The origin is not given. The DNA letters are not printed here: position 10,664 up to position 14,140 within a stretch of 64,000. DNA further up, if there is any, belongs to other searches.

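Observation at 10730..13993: Secreted ~1060-aa protein dominated by ~700 residues of charged coiled coil, flanked by a small N-domain and a TPR-like C-domain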

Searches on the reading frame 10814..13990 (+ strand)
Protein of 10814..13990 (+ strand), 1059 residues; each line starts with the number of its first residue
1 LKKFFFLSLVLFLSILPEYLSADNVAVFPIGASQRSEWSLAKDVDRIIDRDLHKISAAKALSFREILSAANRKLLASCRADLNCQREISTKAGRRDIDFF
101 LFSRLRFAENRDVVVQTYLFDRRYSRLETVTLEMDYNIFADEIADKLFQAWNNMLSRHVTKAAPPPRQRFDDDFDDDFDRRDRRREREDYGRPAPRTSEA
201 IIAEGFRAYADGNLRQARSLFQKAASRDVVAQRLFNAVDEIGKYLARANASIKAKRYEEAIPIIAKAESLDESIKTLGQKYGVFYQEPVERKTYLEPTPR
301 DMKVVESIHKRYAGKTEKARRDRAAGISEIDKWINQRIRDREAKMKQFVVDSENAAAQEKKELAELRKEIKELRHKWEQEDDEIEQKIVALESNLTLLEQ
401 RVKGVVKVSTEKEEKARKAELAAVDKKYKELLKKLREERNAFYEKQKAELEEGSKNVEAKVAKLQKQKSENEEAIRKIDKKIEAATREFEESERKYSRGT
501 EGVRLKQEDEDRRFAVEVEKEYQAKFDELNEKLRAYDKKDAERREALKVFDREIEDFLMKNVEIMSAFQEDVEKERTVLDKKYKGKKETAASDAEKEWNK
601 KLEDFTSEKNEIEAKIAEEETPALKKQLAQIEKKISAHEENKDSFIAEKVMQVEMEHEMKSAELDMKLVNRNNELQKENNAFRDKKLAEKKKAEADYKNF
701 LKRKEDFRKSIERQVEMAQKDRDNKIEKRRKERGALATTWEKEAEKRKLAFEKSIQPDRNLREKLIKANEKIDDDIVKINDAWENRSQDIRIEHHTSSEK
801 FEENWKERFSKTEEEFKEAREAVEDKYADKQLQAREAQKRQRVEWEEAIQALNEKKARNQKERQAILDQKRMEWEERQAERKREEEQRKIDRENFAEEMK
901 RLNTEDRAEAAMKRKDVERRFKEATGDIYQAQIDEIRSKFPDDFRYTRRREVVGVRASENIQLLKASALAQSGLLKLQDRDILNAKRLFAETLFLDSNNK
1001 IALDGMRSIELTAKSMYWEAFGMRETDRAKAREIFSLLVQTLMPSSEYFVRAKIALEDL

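Call 4: search_protein_families(library=pfam, proteins=[window:10814-13990:+], max_evalue=1)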
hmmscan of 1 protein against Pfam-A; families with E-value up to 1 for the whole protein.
window:10814-13990:+ (1059 aa): 0 families

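Call 5: search_protein_families(library=ncbifam, proteins=[window:10814-13990:+], max_evalue=1)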
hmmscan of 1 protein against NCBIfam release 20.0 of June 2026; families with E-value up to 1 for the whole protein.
window:10814-13990:+ (1059 aa): 0 families

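Call 6: find_homologous_proteins(query=window:10814-13990:+)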
Query window:10814-13990:+ (1059 aa): 11 proteins with E <= 0.001 among 8000 candidates.
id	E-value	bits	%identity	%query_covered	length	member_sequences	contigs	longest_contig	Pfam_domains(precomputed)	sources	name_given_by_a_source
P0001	0.0e+0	1509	68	98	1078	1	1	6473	-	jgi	-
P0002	0.0e+0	1482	68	98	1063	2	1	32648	-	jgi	jgi:hypothetical protein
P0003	0.0e+0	1098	52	100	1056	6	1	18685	-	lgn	-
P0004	0.0e+0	1097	51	99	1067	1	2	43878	-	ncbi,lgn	-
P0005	0.0e+0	1094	51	99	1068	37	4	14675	-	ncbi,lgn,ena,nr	ncbi:MAG TPA: hypothetical protein PKN76_05020 [bacterium]|nr:hypothetical protein [bacterium]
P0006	0.0e+0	1077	51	100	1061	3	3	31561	-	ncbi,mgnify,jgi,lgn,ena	mgnify:CR=1 FL=1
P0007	0.0e+0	1070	52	100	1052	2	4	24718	-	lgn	-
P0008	0.0e+0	1049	50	100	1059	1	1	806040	-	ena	-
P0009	4.7e-297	1006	49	100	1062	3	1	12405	-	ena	-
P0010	2.3e-291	988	48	98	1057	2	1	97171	-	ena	-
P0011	8.1e-238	810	49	81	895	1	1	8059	-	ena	-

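Call 7: search_solved_structures(query=window:10814-13990:+, max_evalue=1)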
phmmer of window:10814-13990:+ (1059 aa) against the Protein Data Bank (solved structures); distinct sequences matched with E-value up to 1: 1.
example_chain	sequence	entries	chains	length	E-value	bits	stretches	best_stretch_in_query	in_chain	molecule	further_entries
9cuy_c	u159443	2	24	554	0.7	11.3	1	333-403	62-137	Short tail fiber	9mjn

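Call 13: find_related_loci(query=A1, collection=genome_contigs, flank=10000)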
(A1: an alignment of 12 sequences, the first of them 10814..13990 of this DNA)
Query A1 (1059 aa) in genome_contigs; peptide patterns used: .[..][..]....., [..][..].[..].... (x = any residue, [..] = any of these).
237 stretches matched a pattern; 57 encode a relative of the query (tblastn E <= 1e-3); 57 distinct loci.
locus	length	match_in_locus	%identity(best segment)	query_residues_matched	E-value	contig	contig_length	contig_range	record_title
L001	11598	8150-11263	69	22-1055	0e+0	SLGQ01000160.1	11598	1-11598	MAG: Candidatus Sumerlaeota bacterium isolate CSSed165cm_107 CSSed16-5cm-19880, whole genome shotgun sequence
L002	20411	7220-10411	51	8-1059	0e+0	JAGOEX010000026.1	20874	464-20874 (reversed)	Bacterium isolate Go_SlDig_bin_48 Go_SlDig_7176_length_20874_cov_10.375331, whole genome shotgun sequence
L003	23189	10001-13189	51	8-1059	0e+0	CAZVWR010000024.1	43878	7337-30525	MAG TPA_asm: uncultured Spirochaetales bacterium isolate SRP220891_co1_470 genome assembly, contig: NODE_1652_length_438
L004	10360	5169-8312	51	4-1059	0e+0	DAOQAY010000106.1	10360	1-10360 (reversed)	MAG TPA_asm: bacterium isolate AMR_MDS_1250 NODE_7485_length_10360_cov_5.816885, whole genome shotgun sequence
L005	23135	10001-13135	52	4-1059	0e+0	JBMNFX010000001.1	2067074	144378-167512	MAG: bacterium isolate SBF912LR0HQ0191 contig_11953, whole genome shotgun sequence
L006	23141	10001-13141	45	3-1059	0e+0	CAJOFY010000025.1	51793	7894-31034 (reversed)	uncultured bacterium isolate Red_deer_3_mag_66 genome assembly, contig: scaffold_1740, whole genome shotgun sequence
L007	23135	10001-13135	43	3-1059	0e+0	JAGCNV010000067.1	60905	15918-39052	Bacterium isolate RGIG9961 Yak_Reticulum-2__c724476, whole genome shotgun sequence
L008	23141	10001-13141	43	3-1059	0e+0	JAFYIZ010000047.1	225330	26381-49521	Bacterium isolate RGIG7134 Water_buffalos_Abomasum-4__c1056816, whole genome shotgun sequence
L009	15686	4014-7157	43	3-1059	0e+0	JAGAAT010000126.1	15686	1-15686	Bacterium isolate RGIG8272 Water_buffalos_Rumen-5__c1545121, whole genome shotgun sequence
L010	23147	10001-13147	44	1-1059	0e+0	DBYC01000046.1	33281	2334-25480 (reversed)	MAG TPA_asm: bacterium UBP6_UBA1196 isolate UBA1196 UBA1196_contig_121691, whole genome shotgun sequence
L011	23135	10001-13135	44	8-1059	0e+0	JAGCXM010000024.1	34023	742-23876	Bacterium isolate RGIG10212 Yak_Rumen-5__c1084571, whole genome shotgun sequence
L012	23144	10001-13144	44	8-1059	0e+0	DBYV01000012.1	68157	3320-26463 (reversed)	MAG TPA_asm: bacterium UBP6_UBA1177 isolate UBA1177 UBA1177_contig_756, whole genome shotgun sequence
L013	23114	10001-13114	44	9-1059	0e+0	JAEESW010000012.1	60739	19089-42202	MAG: bacterium isolate Tb.RUG.391 NODE_1481_length_60739_cov_1.474444, whole genome shotgun sequence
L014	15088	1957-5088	52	5-1059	0e+0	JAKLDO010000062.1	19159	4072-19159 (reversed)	MAG: bacterium isolate RA.bin111 RA.bin111_62, whole genome shotgun sequence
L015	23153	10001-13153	49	9-1059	0e+0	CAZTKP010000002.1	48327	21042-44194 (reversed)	MAG TPA_asm: uncultured Spirochaetales bacterium isolate binchicken_co42_486 genome assembly, contig: NODE_550_length_48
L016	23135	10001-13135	43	3-1059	0e+0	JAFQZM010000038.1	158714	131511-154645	Bacterium isolate RGIG2292 Goat_Duodenum-5__c437976, whole genome shotgun sequence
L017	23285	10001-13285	36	1-1059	0e+0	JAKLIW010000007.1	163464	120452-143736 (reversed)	MAG: bacterium isolate RA.bin96 RA.bin96_7, whole genome shotgun sequence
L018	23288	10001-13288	37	3-1059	0e+0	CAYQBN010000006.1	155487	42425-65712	MAG TPA_asm: uncultured Spirochaetales bacterium isolate binchicken_co135_5 genome assembly, contig: NODE_209_length_155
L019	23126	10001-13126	44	7-1059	0e+0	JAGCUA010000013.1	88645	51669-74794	Bacterium isolate RGIG10122 Yak_Rumen-4__c457168, whole genome shotgun sequence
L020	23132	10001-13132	43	3-1059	0e+0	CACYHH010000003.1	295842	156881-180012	MAG: uncultured Spirochaetales bacterium isolate RUG11946 genome assembly, contig: RUG11946_asm_3, whole genome shotgun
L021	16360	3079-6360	35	1-1059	1e-176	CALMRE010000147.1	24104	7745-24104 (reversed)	MAG TPA_asm: uncultured bacterium isolate SRR8868559_bin.180_CONCOCT_v1.1_MAG genome assembly, contig: ERZ1645192.977, w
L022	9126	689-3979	36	3-1059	0e+0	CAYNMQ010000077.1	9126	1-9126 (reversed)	MAG TPA_asm: uncultured Spirochaetales bacterium isolate SRP167436_co1_156 genome assembly, contig: NODE_12781_length_91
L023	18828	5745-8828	44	22-1059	0e+0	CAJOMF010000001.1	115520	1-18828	uncultured bacterium isolate Reindeer_2_mag_13 genome assembly, contig: scaffold_20, whole genome shotgun sequence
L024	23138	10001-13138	44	9-1059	0e+0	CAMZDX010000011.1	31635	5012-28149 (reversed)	MAG TPA_asm: uncultured bacterium isolate SRR10912534_bin.77_metaWRAP_v1.3_MAG genome assembly, contig: ERZ14210014.1603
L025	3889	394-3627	32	7-1059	2e-164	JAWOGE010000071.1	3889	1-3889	MAG: bacterium isolate BLK6-3.bin.215 k191_2455137, whole genome shotgun sequence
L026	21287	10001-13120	43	4-1059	0e+0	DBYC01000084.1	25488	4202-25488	MAG TPA_asm: bacterium UBP6_UBA1196 isolate UBA1196 UBA1196_contig_45748, whole genome shotgun sequence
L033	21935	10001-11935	33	7-664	1e-80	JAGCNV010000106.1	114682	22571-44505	Bacterium isolate RGIG9961 Yak_Reticulum-2__c1108069, whole genome shotgun sequence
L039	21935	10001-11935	33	7-664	4e-80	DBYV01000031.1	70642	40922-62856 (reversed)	MAG TPA_asm: bacterium UBP6_UBA1177 isolate UBA1177 UBA1177_contig_2124, whole genome shotgun sequence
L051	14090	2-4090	34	366-1059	5e-64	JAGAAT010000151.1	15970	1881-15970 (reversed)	Bacterium isolate RGIG8272 Water_buffalos_Rumen-5__c1915927, whole genome shotgun sequence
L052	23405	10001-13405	35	23-1059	1e-86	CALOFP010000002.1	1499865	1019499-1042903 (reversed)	MAG: uncultured bacterium isolate LOGT_bin.0225 genome assembly, contig: contig_3181, whole genome shotgun sequence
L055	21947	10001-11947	31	4-664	5e-81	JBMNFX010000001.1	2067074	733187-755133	MAG: bacterium isolate SBF912LR0HQ0191 contig_11953, whole genome shotgun sequence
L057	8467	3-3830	33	452-1059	1e-51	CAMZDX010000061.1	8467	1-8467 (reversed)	MAG TPA_asm: uncultured bacterium isolate SRR10912534_bin.77_metaWRAP_v1.3_MAG genome assembly, contig: ERZ14210014.1642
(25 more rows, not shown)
